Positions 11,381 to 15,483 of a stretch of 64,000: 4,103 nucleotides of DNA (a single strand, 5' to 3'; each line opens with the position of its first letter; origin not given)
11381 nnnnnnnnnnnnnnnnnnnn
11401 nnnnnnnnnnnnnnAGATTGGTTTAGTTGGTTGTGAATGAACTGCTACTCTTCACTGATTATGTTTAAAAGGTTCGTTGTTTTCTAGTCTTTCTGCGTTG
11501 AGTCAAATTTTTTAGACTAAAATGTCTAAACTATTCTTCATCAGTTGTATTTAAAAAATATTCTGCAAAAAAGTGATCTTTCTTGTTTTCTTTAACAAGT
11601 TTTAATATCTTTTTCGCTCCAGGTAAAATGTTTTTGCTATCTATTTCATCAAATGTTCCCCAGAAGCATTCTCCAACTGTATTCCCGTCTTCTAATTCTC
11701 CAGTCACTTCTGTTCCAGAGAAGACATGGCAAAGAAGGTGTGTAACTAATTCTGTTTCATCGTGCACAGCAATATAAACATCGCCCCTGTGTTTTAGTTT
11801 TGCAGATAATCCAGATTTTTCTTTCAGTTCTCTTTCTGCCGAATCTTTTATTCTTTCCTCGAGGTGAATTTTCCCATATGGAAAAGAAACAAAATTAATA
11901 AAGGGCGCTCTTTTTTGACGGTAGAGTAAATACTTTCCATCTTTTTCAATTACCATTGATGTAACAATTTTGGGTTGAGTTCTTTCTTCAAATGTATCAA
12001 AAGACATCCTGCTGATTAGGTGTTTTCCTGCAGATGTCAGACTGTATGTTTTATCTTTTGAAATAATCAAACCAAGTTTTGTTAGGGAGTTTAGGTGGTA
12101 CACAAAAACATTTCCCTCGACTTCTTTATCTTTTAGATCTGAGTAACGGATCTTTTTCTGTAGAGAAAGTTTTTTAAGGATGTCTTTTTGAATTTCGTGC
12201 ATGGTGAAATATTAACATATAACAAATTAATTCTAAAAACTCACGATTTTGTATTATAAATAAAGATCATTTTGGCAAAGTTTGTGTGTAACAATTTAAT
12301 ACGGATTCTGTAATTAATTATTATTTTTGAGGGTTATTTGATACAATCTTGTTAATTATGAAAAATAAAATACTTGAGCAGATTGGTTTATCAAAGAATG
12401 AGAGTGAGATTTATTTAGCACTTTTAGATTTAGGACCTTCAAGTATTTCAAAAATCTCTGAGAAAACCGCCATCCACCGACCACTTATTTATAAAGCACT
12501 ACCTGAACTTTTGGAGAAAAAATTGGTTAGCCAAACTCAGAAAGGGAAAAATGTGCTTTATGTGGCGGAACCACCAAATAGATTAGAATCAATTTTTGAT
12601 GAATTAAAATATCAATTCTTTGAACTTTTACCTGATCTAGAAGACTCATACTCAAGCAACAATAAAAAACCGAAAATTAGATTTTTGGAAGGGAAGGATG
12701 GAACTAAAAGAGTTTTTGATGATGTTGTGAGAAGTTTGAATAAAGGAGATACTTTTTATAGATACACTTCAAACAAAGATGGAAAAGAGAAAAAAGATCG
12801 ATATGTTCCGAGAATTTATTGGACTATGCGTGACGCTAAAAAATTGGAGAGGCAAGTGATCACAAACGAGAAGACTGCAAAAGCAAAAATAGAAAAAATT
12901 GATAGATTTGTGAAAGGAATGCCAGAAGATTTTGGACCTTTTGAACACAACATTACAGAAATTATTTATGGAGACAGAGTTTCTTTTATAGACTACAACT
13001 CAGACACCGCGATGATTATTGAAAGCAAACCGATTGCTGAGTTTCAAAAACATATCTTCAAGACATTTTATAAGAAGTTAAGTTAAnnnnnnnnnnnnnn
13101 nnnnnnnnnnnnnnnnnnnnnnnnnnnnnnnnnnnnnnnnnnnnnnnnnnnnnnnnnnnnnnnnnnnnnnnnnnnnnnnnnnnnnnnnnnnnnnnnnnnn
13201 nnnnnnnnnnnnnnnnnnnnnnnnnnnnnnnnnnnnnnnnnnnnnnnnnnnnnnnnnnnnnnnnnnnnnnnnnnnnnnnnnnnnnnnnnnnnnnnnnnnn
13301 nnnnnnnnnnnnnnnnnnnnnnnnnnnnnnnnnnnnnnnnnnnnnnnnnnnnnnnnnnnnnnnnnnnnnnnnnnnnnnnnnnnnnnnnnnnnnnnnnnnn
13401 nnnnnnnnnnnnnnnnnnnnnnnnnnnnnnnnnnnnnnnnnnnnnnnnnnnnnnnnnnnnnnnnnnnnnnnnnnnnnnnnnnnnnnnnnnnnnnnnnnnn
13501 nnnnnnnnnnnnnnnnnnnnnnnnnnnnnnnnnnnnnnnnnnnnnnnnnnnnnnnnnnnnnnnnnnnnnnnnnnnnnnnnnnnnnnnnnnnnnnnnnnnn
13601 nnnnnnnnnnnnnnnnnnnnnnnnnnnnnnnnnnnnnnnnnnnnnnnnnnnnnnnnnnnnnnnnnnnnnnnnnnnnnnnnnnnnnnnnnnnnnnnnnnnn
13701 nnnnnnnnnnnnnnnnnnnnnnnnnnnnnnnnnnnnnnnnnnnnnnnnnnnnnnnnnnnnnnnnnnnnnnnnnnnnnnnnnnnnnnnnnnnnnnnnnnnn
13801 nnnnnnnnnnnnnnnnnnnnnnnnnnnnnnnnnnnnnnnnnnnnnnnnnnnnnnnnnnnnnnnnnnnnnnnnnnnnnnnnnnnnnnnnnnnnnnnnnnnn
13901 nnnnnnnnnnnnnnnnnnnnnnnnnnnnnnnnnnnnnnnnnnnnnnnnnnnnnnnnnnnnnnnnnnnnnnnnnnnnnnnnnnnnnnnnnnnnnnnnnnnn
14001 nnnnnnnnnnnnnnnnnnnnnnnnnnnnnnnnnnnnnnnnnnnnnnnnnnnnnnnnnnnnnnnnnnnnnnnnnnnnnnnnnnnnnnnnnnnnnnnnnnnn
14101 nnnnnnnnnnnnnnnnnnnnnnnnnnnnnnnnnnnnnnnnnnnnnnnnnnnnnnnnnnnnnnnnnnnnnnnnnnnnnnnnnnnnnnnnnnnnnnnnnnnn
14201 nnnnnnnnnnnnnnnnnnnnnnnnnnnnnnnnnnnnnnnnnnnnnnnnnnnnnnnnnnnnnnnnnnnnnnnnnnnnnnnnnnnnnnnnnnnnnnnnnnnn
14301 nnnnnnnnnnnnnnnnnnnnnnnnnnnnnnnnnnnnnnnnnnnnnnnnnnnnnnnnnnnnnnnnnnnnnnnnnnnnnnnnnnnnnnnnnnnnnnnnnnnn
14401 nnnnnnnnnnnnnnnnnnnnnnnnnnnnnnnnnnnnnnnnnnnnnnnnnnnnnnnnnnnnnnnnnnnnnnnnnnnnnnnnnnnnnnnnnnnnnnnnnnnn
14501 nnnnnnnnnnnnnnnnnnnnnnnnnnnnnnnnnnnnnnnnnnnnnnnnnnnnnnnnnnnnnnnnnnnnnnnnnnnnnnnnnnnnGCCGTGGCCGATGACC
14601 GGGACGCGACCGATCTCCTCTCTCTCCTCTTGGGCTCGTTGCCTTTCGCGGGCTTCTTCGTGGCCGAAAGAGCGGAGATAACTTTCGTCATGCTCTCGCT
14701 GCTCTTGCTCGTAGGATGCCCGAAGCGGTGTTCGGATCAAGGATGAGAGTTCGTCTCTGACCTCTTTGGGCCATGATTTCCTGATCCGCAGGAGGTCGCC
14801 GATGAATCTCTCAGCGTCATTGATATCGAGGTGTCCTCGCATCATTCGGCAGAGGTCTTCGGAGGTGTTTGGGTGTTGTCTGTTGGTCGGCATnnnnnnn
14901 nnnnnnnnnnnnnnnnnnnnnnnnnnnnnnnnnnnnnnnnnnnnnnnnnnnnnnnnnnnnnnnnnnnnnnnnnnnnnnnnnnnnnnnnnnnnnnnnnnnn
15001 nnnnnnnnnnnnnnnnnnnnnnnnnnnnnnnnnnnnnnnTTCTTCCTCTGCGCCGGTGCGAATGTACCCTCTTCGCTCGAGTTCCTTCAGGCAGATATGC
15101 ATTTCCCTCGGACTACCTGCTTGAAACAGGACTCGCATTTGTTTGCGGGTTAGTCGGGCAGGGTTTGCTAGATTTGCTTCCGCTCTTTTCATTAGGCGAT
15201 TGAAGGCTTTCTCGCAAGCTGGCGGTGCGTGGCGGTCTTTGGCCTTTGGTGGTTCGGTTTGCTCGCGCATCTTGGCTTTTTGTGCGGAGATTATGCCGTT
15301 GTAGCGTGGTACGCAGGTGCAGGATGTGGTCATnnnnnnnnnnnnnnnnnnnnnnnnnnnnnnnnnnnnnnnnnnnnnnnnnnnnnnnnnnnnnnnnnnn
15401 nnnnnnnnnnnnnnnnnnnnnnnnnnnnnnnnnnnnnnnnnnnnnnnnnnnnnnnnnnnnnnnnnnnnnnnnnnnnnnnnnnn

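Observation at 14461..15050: Tandemly duplicated processing module on the minus strand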

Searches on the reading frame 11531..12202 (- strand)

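Call 9: search_protein_families(library=pfam, max_evalue=1, proteins=[window:11531-12202:-])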
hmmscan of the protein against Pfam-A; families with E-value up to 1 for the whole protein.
window:11531-12202:- (223 aa): 5 families
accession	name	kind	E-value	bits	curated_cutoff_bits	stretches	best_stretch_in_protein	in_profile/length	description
PF00293.34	NUDIX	-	2.4e-09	37.7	21.1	1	80-201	6-132/134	NUDIX domain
PF24038.1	DUF7347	-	0.0002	22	27.6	1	3-64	11-75/77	Domain of unknown function (DUF7347)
PF14947.12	HTH_45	-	0.00063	20.2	25.5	1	3-66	6-69/77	Winged helix-turn-helix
PF14815.12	NUDIX_4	-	0.0076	16.5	35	1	83-201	3-112/113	NUDIX domain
PF23589.2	WH_AprA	-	0.041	14.9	27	1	27-67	32-72/94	AprA winged helix domain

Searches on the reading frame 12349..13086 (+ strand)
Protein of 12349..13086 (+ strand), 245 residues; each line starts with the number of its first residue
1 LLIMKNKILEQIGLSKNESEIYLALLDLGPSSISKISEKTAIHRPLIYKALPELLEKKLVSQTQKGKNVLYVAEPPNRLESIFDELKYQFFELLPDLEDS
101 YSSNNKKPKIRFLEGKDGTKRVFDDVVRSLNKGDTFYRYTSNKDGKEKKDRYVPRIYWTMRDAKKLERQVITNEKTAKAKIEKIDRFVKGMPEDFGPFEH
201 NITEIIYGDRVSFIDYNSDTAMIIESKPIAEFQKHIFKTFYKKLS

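Call 9: search_protein_families(library=pfam, max_evalue=1, proteins=[window:12349-13086:+])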
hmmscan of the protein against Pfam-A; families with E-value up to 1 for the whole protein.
window:12349-13086:+ (245 aa): 6 families
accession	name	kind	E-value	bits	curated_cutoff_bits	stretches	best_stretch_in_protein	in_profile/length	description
PF01978.25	TrmB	-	5e-14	52.3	25.6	1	9-76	1-67/68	Sugar-specific transcriptional regulator TrmB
PF03965.22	Penicillinase_R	-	0.028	15.2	22.6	1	14-73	1-64/115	Penicillinase repressor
PF05791.16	Bacillus_HBL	-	0.03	14.6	29.1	1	162-205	106-149/177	Bacillus haemolytic enterotoxin (HBL)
PF24270.1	HTH_Cmi2_C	-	0.053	14.2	27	1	7-65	63-123/125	Cmi2, C-terminal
PF14479.11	HeLo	-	0.13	12.4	23.2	1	89-170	85-163/205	Prion-inhibition and propagation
PF08221.17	HTH_9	-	0.14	12.7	23.4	1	20-60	17-57/62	RNA polymerase III subunit RPC82 helix-turn-helix domain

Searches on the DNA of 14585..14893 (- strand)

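Call 28: search_rna_families(source=L027, threshold=evalue, max_evalue=0.1)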
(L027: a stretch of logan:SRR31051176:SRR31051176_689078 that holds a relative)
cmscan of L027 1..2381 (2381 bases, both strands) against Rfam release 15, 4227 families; matches with E-value up to 0.1: 2.
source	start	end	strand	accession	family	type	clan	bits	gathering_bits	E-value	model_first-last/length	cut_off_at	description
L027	2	56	-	RF00008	Hammerhead_3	Gene; ribozyme;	CL00010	43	48.5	1.8e-07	1-54/54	no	Hammerhead ribozyme (type III)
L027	894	948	-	RF00008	Hammerhead_3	Gene; ribozyme;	CL00010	39.8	48.5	1.4e-06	1-54/54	no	Hammerhead ribozyme (type III)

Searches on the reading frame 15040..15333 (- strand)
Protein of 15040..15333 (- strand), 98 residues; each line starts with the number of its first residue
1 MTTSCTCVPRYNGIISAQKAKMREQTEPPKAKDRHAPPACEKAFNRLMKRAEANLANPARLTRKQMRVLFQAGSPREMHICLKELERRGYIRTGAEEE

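Call 9: search_protein_families(library=pfam, max_evalue=1, proteins=[window:15040-15333:-])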
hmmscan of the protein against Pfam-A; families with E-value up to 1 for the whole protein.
seq(98 aa): 3 families
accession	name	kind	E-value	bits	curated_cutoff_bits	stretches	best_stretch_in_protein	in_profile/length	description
PF14400.11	Transglut_i_TM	-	0.089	13.2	25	1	16-78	93-154/161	Inactive transglutaminase fused to 7 transmembrane helices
PF01726.22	LexA_DNA_bind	-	0.11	12.7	23.7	1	63-93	28-58/65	LexA DNA binding domain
PF04182.18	B-block_TFIIIC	-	0.21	12.1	22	0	73-91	30-48/73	B-block binding subunit of TFIIIC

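Call 10: search_protein_families(library=phrogs, max_evalue=1, proteins=[window:15040-15333:-])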
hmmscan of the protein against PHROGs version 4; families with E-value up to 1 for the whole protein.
seq(98 aa): 1 family
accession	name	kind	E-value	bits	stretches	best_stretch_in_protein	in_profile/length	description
phrog_6965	-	unknown function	0.21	12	1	16-71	2-56/211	-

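Call 15: find_homologous_proteins(query=window:15040-15333:-, max_evalue=0.01)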
Query seq(98 aa) (98 aa): 1 proteins with E <= 0.01 among 2 candidates.
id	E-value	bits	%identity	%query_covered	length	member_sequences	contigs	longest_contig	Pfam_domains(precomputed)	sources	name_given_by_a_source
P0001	9.4e-43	162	100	79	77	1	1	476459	-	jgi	-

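Call 25: find_encoding_contigs(protein=P0001, flank=10000, max_places=6)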
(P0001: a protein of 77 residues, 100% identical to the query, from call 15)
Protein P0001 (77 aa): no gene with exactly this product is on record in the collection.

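Call 58: search_protein_representatives(protein=window:15040-15333:-)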
Query: 98 residues. Proteins with E-value up to 0.001 (for the whole library): 2; up to 1e-10: 1; up to 1e-30: 1. The best 2 are listed.
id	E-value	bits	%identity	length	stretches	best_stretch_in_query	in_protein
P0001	3.0e-43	162.2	100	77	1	22-98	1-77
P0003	2.6e-04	37.7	27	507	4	3-52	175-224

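Call 63: predict_structure(protein=window:15040-15333:-)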
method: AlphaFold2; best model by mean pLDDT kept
length: 98 residues; sequences in the alignment: 1
mean_pLDDT: 59.2   pTM: 0.35
mean pLDDT of the five models: 59.2, 58.2, 58.0, 57.9, 55.8
residues with pLDDT >= 90: 0; 70-90: 15; 50-70: 64; < 50: 19
segments of 3 or more residues with pLDDT < 50: 15-20, 22-26, 30-32, 96-98
pLDDT, mean of each block of 10 residues (from residue 1): 58 49 49 56 68 56 64 67 72 52
secondary structure, 60 per line:
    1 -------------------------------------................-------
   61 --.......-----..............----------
elements in order: H38-53 H63-69 H75-88

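Call 72: search_protein_families(library=padloc, max_evalue=0.01, proteins=[window:15040-15333:-])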
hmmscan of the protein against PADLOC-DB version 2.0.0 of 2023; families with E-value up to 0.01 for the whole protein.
seq(98 aa): 0 families
